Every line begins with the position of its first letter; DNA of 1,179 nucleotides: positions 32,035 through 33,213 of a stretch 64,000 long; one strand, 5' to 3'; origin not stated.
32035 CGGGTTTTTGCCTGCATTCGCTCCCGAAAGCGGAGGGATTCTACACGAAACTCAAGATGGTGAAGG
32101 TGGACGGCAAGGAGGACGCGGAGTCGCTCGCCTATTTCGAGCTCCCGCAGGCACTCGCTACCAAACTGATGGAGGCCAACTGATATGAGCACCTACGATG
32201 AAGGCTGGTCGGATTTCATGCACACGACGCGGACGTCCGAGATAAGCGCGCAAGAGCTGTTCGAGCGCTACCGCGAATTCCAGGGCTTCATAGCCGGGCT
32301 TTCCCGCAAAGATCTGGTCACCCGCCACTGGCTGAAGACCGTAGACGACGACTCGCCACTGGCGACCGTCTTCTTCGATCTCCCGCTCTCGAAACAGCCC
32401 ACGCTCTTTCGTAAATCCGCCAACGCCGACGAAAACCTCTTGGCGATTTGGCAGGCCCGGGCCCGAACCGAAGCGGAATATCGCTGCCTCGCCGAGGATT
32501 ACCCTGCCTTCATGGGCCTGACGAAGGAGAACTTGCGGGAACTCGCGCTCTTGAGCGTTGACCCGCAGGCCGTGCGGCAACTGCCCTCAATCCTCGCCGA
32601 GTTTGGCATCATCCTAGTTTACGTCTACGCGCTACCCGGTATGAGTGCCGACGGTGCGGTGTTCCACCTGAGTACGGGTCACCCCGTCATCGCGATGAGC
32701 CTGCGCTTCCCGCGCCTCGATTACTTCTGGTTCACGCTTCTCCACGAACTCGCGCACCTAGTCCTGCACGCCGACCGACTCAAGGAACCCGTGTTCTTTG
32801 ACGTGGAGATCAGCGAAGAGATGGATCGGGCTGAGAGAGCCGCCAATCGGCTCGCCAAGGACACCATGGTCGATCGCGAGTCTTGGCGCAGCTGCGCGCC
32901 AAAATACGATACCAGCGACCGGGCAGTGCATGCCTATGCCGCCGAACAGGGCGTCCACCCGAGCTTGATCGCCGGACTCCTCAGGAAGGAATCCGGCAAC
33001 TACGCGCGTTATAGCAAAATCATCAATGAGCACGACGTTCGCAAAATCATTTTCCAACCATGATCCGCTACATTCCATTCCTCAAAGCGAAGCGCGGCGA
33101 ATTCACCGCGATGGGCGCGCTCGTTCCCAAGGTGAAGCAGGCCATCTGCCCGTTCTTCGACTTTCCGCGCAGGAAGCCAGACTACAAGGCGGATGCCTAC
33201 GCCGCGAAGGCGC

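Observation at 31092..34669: Compact GC-rich five-gene island: candidate uncharacterised defence/abortive-infection system (XRE-HTH / GNAT-like / ImmA-IrrE peptidase / Beta-family / convergent PD-(D/E)xK)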

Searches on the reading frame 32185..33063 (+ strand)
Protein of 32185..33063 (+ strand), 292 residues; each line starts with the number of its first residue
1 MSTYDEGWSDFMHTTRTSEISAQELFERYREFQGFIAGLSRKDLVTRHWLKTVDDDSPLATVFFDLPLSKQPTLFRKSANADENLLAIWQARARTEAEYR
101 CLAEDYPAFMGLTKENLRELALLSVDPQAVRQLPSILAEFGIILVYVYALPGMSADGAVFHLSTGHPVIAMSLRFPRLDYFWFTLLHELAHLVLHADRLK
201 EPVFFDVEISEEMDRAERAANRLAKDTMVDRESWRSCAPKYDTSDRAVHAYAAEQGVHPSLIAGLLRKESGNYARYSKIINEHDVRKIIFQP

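Call 3: search_protein_families(library=pfam, proteins=[window:32185-33063:+], max_evalue=0.1)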
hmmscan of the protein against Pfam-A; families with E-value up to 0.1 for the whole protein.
window:32185-33063:+ (292 aa): 2 families
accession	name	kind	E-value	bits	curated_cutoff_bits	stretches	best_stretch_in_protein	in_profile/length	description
PF06114.19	Peptidase_M78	-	7.4e-09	35.9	22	1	145-247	6-105/123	IrrE N-terminal-like domain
PF18818.7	MPTase-PolyVal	-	0.065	13.8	27.5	0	158-202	21-65/126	Zincin-like metallopeptidase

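Call 4: search_protein_families(library=ncbifam, proteins=[window:32185-33063:+], max_evalue=0.1)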
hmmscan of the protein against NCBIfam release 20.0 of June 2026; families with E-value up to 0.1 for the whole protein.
window:32185-33063:+ (292 aa): 0 families

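Call 5: search_protein_families(library=padloc, proteins=[window:32185-33063:+], max_evalue=0.1)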
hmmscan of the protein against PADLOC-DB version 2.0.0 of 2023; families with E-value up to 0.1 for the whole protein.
window:32185-33063:+ (292 aa): 10 families
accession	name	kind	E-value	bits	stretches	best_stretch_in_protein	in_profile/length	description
PDLC03982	PD-Lambda-2_B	-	9.7e-52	174.6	1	70-289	180-396/402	-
PDLC03950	RmrA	-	8e-05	19.8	1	164-240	180-250/369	-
PDLC04141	capP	-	0.00012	19.7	1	183-267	69-149/242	capP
PDLC03947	RmrA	-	0.0011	15.9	1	182-234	209-257/383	-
PDLC03952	RmrA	-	0.0013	15.6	1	183-234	222-269/395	-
PDLC03953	RmrA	-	0.0048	14.2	1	182-224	209-239/373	-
PDLC03011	peptidase_U41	-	0.01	13.3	1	183-230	161-197/378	-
PDLC03945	RmrA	-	0.013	12.7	1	183-232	210-254/394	-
PDLC03946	RmrA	-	0.03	11.1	1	183-247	192-246/357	-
PDLC04776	PDC-M69B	-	0.034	11.8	1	179-232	79-132/272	-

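Call 67: search_dna_similar(query=window:32185-33063:+, collection=plasmids, mode=protein, max_evalue=0.00001, max_rows=30)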
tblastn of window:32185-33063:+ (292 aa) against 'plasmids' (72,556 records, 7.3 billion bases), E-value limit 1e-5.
Records with a match: 36; places in all: 36; records where one place covers at least 80% of the query: 16.
Best place of each record, by identity: <60% 36.
By first word of the organism name: Rhizobium 5; Agrobacterium 4; Acinetobacter 4; Sinorhizobium 2; Paracoccus 2; Paraburkholderia 2; Mesorhizobium 2; Acaryochloris 2; Deefgea 1; Sulfitobacter 1; and 11 more.
By predicted mobility (MOB-suite, as given by PLSDB): non-mobilizable 21; conjugative 10; mobilizable 5.
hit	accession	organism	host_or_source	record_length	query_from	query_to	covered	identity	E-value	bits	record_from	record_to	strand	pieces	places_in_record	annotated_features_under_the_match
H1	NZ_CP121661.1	Sinorhizobium terangae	Desmanthus virgatus,cell culture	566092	39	286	85%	33.5%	6e-22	102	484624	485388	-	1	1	XRE family transcriptional regulator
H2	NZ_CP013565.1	Rhizobium phaseoli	Phaseolus vulgaris,Whole ...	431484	39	291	87%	32.1%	9e-15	82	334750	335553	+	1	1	XRE family transcriptional regulator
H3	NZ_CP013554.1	Rhizobium phaseoli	Phaseolus vulgaris,Whole ...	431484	39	291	87%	32.1%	9e-15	82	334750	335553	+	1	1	XRE family transcriptional regulator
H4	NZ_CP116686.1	Agrobacterium fabrum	cell culture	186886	42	286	84%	32.7%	3e-21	100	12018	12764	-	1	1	XRE family transcriptional regulator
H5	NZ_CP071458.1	Rhizobium lentis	lentil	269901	42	286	84%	32.5%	3e-22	103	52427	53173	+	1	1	XRE family transcriptional regulator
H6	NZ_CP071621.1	Rhizobium bangladeshense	lentil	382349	29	287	89%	30.6%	7e-19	94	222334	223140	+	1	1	XRE family transcriptional regulator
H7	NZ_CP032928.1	Agrobacterium tumefaciens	Rubus sp.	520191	42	286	84%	32.2%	3e-22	103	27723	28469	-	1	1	XRE family transcriptional regulator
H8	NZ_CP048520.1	Agrobacterium tumefaciens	walnut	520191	42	286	84%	32.2%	3e-22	103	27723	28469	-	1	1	XRE family transcriptional regulator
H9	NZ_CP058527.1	Agrobacterium tumefaciens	-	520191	42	286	84%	32.2%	3e-22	103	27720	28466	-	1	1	XRE family transcriptional regulator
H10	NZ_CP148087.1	Sinorhizobium meliloti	Medicago sativa,cell culture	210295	42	286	84%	31.8%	7e-22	102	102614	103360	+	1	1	XRE family transcriptional regulator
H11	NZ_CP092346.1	Rhizobium gallicum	Phaseolus vulgaris,Cell culture,nodule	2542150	29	287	89%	29.9%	3e-19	95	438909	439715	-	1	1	none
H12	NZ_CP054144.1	Deefgea piscis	Odontobutis platycephala,Mono-bacterial ...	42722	21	291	93%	28.5%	5e-9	64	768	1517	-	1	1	ImmA/IrrE family metallo-endopeptidase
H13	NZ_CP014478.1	Acinetobacter pittii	Homo sapiens,Wound swab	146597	42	288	85%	30.2%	1e-16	87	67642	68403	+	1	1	ImmA/IrrE family metallo-endopeptidase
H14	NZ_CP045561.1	Acinetobacter nosocomialis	Homo sapiens,blood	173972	42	288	85%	30.2%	1e-16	87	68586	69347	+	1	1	ImmA/IrrE family metallo-endopeptidase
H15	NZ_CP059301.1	Acinetobacter baumannii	Homo sapiens,blood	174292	42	288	85%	30.2%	1e-16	87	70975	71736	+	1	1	ImmA/IrrE family metallo-endopeptidase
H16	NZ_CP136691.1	Sulfitobacter sp. LC.270.F.C4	Macrocystis pyrifera gametophyte,Whole ...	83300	72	288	74%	33.2%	9e-21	99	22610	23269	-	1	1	XRE family transcriptional regulator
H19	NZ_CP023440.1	Thauera sp. K11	cell culture,sludge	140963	42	268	78%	31.4%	3e-18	92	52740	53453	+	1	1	HigA family addiction module antitoxin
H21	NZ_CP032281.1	Acinetobacter sp. WCHA55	Culture,Sewage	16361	71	278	71%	33.8%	6e-14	79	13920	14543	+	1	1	ImmA/IrrE family metallo-endopeptidase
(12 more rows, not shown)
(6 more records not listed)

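Call 68: search_dna_similar(query=window:32185-33063:+, collection=phages, mode=protein, max_evalue=0.00001, max_rows=20)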
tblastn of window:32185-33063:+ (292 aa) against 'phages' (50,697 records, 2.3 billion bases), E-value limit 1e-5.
Records with a match: 1; places in all: 1; records where one place covers at least 80% of the query: 1.
Best place of each record, by identity: <60% 1.
By first word of the organism name: Achromobacter 1.
By host as written in the record: Achromobacter sp. 1.
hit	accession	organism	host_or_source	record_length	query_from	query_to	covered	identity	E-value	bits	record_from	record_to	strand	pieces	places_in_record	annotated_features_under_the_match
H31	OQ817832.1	Achromobacter phage CF418P1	Achromobacter sp.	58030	42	291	86%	33.1%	5e-20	96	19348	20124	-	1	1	antitoxin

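Call 69: get_annotated_region(hit=H1, flank=3500)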
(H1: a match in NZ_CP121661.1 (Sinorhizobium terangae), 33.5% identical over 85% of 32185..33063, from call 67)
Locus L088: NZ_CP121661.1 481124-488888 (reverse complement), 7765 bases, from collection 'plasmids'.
description: Sinorhizobium terangae strain CB3126 plasmid pCB3126_2, complete sequence
organism: Sinorhizobium terangae (NCBI taxid 110322)
taxonomy: Bacteria; Pseudomonadota; Alphaproteobacteria; Hyphomicrobiales; Rhizobiaceae; Sinorhizobium; Sinorhizobium terangae
host: -; source: Desmanthus virgatus,cell culture; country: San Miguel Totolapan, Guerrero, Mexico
typing (MOB-suite, as given by PLSDB): conjugative; replicon rep_cluster_471; relaxase MOBQ; mating-pair formation MPF_T
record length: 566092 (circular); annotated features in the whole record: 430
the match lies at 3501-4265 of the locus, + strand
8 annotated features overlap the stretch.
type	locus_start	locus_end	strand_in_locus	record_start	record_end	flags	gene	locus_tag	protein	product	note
CDS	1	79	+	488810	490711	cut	cysN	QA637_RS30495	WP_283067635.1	sulfate adenylyltransferase subunit CysN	GO:0006790 - sulfur compound metabolic process [Evidence IEA]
CDS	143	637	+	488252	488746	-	-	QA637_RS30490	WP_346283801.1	nuclear transport factor 2 family protein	-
CDS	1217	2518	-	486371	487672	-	-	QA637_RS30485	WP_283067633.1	hypothetical protein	-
CDS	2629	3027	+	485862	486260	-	-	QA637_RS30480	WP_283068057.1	hypothetical protein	-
CDS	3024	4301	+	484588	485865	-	-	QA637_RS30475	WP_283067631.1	XRE family transcriptional regulator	-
CDS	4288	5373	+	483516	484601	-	-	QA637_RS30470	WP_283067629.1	beta family protein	-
CDS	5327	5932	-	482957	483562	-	-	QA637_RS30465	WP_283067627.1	sce7726 family protein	-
CDS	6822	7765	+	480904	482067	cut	-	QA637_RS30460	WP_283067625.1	omptin family outer membrane protease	GO:0006508 - proteolysis [Evidence IEA]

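Call 70: get_annotated_region(hit=H13, flank=3500)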
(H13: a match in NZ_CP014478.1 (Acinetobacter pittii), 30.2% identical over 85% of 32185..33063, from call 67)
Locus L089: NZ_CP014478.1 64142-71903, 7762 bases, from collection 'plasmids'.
description: Acinetobacter pittii strain AP_882 plasmid pNDM-AP_882, complete sequence
organism: Acinetobacter pittii (NCBI taxid 48296)
taxonomy: Bacteria; Pseudomonadota; Gammaproteobacteria; Moraxellales; Moraxellaceae; Acinetobacter; Acinetobacter pittii
host: -; source: Homo sapiens,Wound swab; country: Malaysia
typing (MOB-suite, as given by PLSDB): non-mobilizable
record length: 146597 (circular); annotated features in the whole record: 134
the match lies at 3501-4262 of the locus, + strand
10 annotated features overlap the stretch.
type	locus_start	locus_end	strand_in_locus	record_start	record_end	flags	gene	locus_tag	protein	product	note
CDS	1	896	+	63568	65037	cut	-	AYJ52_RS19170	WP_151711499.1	TnsD family Tn7-like transposition protein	-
CDS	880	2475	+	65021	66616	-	-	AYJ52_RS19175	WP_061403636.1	Tn7-like element transposition protein TnsE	-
CDS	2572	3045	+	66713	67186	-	-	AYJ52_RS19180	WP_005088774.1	hypothetical protein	-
CDS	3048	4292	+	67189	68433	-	-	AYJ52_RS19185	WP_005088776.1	ImmA/IrrE family metallo-endopeptidase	-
CDS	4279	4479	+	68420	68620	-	-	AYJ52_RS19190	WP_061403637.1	hypothetical protein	-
CDS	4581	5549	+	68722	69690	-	-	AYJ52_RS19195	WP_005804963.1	IS30 family transposase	-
CDS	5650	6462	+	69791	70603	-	-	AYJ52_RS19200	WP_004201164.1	subclass B1 metallo-beta-lactamase NDM-1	-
predicted_resistance_gene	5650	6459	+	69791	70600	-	blaNDM-1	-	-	subclass B1 metallo-beta-lactamase NDM-1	predicted by amrfinderplus; class BETA-LACTAM; identity 100.0%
predicted_resistance_gene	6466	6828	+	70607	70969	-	ble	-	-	bleomycin binding protein Ble-MBL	predicted by amrfinderplus; class BLEOMYCIN; identity 100.0%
CDS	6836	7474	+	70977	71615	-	-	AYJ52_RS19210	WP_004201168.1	phosphoribosylanthranilate isomerase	GO:0000162 - tryptophan biosynthetic process [Evidence IEA]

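Call 71: get_annotated_region(hit=H31, flank=3500)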
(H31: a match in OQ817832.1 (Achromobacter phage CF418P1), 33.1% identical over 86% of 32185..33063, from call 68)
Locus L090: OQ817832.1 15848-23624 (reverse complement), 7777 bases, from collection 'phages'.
description: Achromobacter phage CF418P1, complete genome.
organism: Achromobacter phage CF418P1 (NCBI taxid 3043583)
taxonomy: Viruses; Duplodnaviria; Heunggongvirae; Uroviricota; Caudoviricetes
host: Achromobacter sp.; source: -; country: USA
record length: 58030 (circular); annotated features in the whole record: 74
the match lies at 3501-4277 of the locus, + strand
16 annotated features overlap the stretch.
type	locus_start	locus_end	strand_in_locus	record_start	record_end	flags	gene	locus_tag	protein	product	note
CDS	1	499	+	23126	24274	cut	-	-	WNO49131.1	integrase family protein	rasttk_feature_creation_tool=/opt/patric-common/ runtime/bin/phanotate version 1.5.0; ...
CDS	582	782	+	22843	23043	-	-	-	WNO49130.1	hypothetical protein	rasttk_feature_creation_tool=/opt/patric-common/ runtime/bin/phanotate version 1.5.0; ...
CDS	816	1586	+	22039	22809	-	-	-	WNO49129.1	hypothetical protein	rasttk_feature_creation_tool=/opt/patric-common/ runtime/bin/phanotate version 1.5.0; ...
CDS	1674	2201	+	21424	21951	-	-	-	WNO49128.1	hypothetical protein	rasttk_feature_creation_tool=/opt/patric-common/ runtime/bin/phanotate version 1.5.0; ...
CDS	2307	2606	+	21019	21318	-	-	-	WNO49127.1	hypothetical protein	rasttk_feature_creation_tool=/opt/patric-common/ runtime/bin/phanotate version 1.5.0; ...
CDS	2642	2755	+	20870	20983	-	-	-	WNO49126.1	hypothetical protein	rasttk_feature_creation_tool=/opt/patric-common/ runtime/bin/phanotate version 1.5.0; ...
CDS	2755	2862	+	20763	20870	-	-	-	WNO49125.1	hypothetical protein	rasttk_feature_creation_tool=/opt/patric-common/ runtime/bin/phanotate version 1.5.0; ...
CDS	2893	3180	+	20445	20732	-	-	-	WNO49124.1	hypothetical protein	rasttk_feature_creation_tool=/opt/patric-common/ runtime/bin/phanotate version 1.5.0; ...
CDS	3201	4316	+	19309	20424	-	-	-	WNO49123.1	antitoxin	rasttk_feature_creation_tool=/opt/patric-common/ runtime/bin/phanotate version 1.5.0; ...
CDS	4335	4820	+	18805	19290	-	-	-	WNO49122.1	hypothetical protein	rasttk_feature_creation_tool=/opt/patric-common/ runtime/bin/phanotate version 1.5.0; ...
CDS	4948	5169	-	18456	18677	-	-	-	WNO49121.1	hypothetical protein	rasttk_feature_creation_tool=/opt/patric-common/ runtime/bin/phanotate version 1.5.0; ...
CDS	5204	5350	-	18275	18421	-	-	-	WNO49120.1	hypothetical protein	rasttk_feature_creation_tool=/opt/patric-common/ runtime/bin/phanotate version 1.5.0; ...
CDS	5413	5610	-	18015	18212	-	-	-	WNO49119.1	hypothetical protein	rasttk_feature_creation_tool=/opt/patric-common/ runtime/bin/phanotate version 1.5.0; ...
CDS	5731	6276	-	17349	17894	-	-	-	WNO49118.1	endopeptidase Rz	rasttk_feature_creation_tool=/opt/patric-common/ runtime/bin/phanotate version 1.5.0; ...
CDS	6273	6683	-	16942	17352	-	-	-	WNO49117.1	peptidoglycan hydrolase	rasttk_feature_creation_tool=/opt/patric-common/ runtime/bin/phanotate version 1.5.0; ...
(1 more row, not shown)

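Call 72: search_protein_families(library=padloc, proteins=[L088:2629-3027:+, L088:3024-4301:+, L088:4288-5373:+, L088:5327-5932:-, L089:2572-3045:+, L089:3048-4292:+], max_evalue=0.001)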
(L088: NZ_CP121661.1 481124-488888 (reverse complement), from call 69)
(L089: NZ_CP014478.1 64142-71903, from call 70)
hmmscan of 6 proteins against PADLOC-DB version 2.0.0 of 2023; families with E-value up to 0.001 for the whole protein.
L088:2629-3027:+ (132 aa): 1 family
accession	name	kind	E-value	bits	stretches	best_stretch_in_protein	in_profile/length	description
PDLC04744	PDC-M63A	-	2.2e-06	25.7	1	4-120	29-149/152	-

L088:3024-4301:+ (425 aa): 15 families
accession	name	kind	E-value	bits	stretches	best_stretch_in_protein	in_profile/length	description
PDLC03982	PD-Lambda-2_B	-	2.4e-77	258.9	1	151-420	128-399/402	-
PDLC03945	RmrA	-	1.4e-10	38.9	1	267-362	167-256/394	-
PDLC03947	RmrA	-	1.8e-10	38.2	1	264-364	164-259/383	-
PDLC03954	RmrA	-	1e-09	35.9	1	257-360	157-255/380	-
PDLC03949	RmrA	-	1.8e-09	34.9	1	78-132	5-58/363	-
PDLC03952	RmrA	-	2.6e-09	34.4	1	76-127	23-73/395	-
PDLC04141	capP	-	7.7e-09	33.4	1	311-376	69-132/242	capP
PDLC03951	RmrA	-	1.3e-07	28.9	0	78-131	11-63/400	-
PDLC03948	RmrA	-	2.4e-07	28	1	267-364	166-263/397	-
PDLC03944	RmrA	-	4.9e-07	27.2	0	80-128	11-58/384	-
PDLC03955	RmrA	-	0.00016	19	0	72-131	17-75/371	-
PDLC03956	RmrA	-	0.00016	18.9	0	77-133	10-66/399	-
PDLC03946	RmrA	-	0.00034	17.5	0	312-369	193-240/357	-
PDLC02926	HTH_VI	-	0.0004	18.6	1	78-133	4-58/92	-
PDLC03011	peptidase_U41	-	0.00063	17.3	0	310-359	160-198/378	-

L088:4288-5373:+ (361 aa): 3 families
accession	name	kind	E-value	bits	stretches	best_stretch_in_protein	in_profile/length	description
PDLC03983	PD-Lambda-2_C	-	1e-41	141.2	1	5-356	4-353/374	-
PDLC03984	PD-Lambda-2_C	-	5.6e-31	106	1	6-357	3-364/377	-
PDLC02985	beta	-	2.7e-05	21.1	0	7-39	9-41/355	-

L088:5327-5932:- (201 aa): 1 family
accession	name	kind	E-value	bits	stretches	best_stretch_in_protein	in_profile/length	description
PDLC02989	cll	-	3.4e-28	97.2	1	13-180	9-172/265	-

L089:2572-3045:+ (157 aa): 1 family
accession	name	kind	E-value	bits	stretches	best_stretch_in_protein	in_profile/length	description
PDLC04744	PDC-M63A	-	3.8e-08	31.5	1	18-147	12-150/152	-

L089:3048-4292:+ (414 aa): 12 families
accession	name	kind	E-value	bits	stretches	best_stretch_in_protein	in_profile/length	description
PDLC03982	PD-Lambda-2_B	-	7.2e-78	260.6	1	134-407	122-397/402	-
PDLC04141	capP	-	2.5e-08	31.7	1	298-355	66-122/242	capP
PDLC03952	RmrA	-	1.3e-07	28.8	1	301-350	222-268/395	-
PDLC03954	RmrA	-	1.7e-07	28.5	1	285-356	194-262/380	-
PDLC03945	RmrA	-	4.2e-07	27.5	1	299-353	208-258/394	-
PDLC03947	RmrA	-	5.7e-07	26.7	1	244-351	155-257/383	-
PDLC03948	RmrA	-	7.8e-06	23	1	258-350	167-255/397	-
PDLC03951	RmrA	-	2.9e-05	21.2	1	256-352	163-253/400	-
PDLC03950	RmrA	-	5.6e-05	20.3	1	301-351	198-244/369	-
PDLC03946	RmrA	-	0.00021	18.2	1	304-368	195-250/357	-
PDLC03944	RmrA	-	0.00061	17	0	300-351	200-248/384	-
PDLC03953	RmrA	-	0.00098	16.4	0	299-351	208-249/373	-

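Call 89: get_annotated_region(hit=H12, flank=3000)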
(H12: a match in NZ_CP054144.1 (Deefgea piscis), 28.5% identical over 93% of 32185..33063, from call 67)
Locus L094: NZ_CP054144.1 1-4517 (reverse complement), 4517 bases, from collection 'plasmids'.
description: Deefgea piscis strain D17 plasmid unnamed1, complete sequence
organism: Deefgea piscis (NCBI taxid 2739061)
taxonomy: Bacteria; Pseudomonadota; Betaproteobacteria; Neisseriales; Chitinibacteraceae; Deefgea; Deefgea piscis
host: -; source: Odontobutis platycephala,Mono-bacterial isolate; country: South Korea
typing (MOB-suite, as given by PLSDB): non-mobilizable
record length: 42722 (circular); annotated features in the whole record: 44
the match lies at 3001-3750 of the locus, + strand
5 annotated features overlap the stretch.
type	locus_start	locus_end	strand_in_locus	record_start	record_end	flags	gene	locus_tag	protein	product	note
CDS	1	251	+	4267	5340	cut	-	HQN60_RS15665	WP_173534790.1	NAD(P)-dependent alcohol dehydrogenase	-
CDS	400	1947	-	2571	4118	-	-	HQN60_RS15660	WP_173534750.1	Fic family protein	-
CDS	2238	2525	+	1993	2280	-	-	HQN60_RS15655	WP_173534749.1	type II toxin-antitoxin system HigB family toxin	-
CDS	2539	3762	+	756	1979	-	-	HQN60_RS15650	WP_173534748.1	ImmA/IrrE family metallo-endopeptidase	-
CDS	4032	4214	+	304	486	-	-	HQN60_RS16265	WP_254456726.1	hypothetical protein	-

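Call 90: get_annotated_region(hit=H19, flank=3000)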
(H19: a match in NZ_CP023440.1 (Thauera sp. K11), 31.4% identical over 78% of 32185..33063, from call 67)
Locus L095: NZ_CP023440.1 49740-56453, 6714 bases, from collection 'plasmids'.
description: Thauera sp. K11 plasmid pTX1, complete sequence
organism: Thauera sp. K11 (NCBI taxid 2005884)
taxonomy: Bacteria; Pseudomonadota; Betaproteobacteria; Rhodocyclales; Zoogloeaceae; Thauera; Thauera sp. K11
host: -; source: cell culture,sludge; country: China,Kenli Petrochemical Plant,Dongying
typing (MOB-suite, as given by PLSDB): conjugative; relaxase MOBP; mating-pair formation MPF_T
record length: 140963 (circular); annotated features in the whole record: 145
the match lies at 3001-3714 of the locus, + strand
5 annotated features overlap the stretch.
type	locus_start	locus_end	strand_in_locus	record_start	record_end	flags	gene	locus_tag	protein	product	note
CDS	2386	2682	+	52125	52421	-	-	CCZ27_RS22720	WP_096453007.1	type II toxin-antitoxin system RelE/ParE family toxin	-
CDS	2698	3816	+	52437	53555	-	-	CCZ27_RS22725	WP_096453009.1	HigA family addiction module antitoxin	-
CDS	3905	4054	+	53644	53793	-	-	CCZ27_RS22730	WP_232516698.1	hypothetical protein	-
CDS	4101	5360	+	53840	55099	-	-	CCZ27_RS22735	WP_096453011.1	hypothetical protein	-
CDS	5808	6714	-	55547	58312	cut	-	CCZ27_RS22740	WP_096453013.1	tetratricopeptide repeat protein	-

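Call 91: get_annotated_region(hit=H16, flank=3000)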
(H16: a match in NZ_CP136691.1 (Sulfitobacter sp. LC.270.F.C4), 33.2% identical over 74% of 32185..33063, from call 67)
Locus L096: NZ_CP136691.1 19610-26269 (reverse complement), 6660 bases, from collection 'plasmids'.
description: Sulfitobacter sp. LC.270.F.C4 plasmid unnamed7, complete sequence
organism: Sulfitobacter sp. LC.270.F.C4 (NCBI taxid 3079556)
taxonomy: Bacteria; Pseudomonadota; Alphaproteobacteria; Rhodobacterales; Roseobacteraceae; Sulfitobacter; Sulfitobacter sp. LC.270.F.C4
host: -; source: Macrocystis pyrifera gametophyte,Whole organism,Laboratory; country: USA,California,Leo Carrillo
typing (MOB-suite, as given by PLSDB): mobilizable; replicon rep_cluster_392,rep_cluster_517; relaxase MOBP
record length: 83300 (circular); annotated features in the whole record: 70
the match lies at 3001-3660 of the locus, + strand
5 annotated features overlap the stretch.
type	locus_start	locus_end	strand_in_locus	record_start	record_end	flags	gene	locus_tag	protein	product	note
CDS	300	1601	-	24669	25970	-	-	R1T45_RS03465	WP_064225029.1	type II toxin-antitoxin system HipA family toxin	-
CDS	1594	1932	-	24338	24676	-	-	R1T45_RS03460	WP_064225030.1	helix-turn-helix transcriptional regulator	-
CDS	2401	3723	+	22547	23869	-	-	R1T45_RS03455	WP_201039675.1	XRE family transcriptional regulator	-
CDS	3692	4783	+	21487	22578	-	-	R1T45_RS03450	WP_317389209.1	beta family protein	-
CDS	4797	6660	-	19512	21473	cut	-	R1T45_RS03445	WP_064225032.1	UvrD-helicase domain-containing protein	-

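Call 92: get_annotated_region(hit=H21, flank=3000)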
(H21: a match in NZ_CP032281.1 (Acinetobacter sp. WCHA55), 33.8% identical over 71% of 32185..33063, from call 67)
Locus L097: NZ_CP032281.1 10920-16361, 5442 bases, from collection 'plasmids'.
description: Acinetobacter sp. WCHA55 plasmid p2_010055, complete sequence
organism: Acinetobacter sp. WCHA55 (NCBI taxid 2004646)
taxonomy: Bacteria; Pseudomonadota; Gammaproteobacteria; Moraxellales; Moraxellaceae; Acinetobacter; Acinetobacter sp. WCHA55
host: -; source: Culture,Sewage; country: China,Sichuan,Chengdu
typing (MOB-suite, as given by PLSDB): non-mobilizable; replicon rep_cluster_1233
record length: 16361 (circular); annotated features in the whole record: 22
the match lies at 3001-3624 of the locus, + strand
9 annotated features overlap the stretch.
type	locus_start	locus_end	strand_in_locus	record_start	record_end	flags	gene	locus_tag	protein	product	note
CDS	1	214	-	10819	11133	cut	-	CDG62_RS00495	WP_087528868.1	hypothetical protein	-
CDS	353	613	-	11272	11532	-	-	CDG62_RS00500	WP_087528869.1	hypothetical protein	-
CDS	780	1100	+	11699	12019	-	-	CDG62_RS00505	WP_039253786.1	type II toxin-antitoxin system RelE/ParE family toxin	-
CDS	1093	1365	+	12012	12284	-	nadS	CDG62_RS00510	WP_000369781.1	NadS family protein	-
CDS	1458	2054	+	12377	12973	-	-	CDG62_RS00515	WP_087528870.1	hypothetical protein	-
CDS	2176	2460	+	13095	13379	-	-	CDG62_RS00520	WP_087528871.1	type II toxin-antitoxin system HigB family toxin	-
CDS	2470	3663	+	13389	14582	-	-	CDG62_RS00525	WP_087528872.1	ImmA/IrrE family metallo-endopeptidase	-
CDS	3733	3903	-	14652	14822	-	-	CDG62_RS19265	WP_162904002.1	hypothetical protein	-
CDS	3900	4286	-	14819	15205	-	-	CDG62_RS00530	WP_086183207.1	hypothetical protein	-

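Call 109: search_protein_families(library=pfam, proteins=[L088:2629-3027:+, L089:2572-3045:+], max_evalue=0.01)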
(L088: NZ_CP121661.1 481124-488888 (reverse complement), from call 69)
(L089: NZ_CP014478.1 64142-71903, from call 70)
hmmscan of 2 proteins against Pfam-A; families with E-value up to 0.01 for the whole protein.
L088:2629-3027:+ (132 aa): 1 family
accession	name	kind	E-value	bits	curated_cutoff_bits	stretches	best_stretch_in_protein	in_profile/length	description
PF22014.2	DUF6932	-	3.1e-25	89.7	27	1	3-118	23-141/142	Family of unknown function (DUF6932)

L089:2572-3045:+ (157 aa): 1 family
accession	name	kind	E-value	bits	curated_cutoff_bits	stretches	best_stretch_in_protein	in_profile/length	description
PF22014.2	DUF6932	-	9.8e-29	101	27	1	15-145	8-142/142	Family of unknown function (DUF6932)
